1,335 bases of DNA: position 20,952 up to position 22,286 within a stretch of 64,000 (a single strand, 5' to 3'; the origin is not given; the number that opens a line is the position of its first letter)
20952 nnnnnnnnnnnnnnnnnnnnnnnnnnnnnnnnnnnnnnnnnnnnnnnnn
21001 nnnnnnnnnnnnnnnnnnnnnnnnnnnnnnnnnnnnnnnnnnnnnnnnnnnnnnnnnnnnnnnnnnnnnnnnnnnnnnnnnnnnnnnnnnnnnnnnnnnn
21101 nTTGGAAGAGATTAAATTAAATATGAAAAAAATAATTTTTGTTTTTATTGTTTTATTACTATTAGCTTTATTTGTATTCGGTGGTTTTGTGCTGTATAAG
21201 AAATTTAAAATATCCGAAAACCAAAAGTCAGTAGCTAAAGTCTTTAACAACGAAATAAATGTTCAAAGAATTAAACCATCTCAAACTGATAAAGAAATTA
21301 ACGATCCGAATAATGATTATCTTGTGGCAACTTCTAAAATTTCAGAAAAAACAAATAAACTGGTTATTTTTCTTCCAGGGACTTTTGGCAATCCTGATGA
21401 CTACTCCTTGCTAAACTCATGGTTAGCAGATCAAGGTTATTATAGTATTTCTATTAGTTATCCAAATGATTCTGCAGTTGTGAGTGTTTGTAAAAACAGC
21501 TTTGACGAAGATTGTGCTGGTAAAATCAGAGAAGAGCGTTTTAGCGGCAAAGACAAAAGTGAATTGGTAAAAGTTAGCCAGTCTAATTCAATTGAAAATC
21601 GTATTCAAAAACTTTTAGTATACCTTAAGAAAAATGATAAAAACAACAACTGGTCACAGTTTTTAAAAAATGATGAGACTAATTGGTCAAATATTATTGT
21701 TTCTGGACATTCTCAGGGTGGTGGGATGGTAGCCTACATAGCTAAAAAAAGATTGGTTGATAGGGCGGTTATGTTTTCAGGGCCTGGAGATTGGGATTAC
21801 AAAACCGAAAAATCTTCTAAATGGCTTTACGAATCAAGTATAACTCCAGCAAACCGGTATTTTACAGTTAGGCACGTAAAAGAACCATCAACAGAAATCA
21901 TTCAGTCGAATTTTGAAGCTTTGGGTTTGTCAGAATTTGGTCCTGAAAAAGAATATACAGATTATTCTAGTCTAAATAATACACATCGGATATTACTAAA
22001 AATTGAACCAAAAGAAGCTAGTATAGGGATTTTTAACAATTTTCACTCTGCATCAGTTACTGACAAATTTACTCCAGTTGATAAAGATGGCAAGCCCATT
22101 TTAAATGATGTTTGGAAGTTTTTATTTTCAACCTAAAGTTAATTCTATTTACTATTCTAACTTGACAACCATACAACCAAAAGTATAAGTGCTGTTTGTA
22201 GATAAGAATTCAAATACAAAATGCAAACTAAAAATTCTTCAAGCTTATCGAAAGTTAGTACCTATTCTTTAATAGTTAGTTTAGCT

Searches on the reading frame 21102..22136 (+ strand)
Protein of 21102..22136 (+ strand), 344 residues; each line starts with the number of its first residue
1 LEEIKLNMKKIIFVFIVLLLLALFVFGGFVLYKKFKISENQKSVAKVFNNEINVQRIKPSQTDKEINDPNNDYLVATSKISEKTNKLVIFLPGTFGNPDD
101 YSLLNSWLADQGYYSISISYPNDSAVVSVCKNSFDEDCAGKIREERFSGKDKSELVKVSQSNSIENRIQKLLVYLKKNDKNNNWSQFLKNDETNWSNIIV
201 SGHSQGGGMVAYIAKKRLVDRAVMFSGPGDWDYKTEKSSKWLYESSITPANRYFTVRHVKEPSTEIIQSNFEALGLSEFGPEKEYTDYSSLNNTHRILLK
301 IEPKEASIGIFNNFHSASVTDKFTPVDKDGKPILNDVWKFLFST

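Call 37: search_protein_families(library=pfam, proteins=[window:21102-22136:+], max_evalue=0.0001)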
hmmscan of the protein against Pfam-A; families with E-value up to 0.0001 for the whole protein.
window:21102-22136:+ (344 aa): 1 family
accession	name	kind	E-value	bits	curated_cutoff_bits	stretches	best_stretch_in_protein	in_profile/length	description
PF12695.13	Abhydrolase_5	-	1.1e-05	25.7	27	0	189-240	50-102/164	Alpha/beta hydrolase family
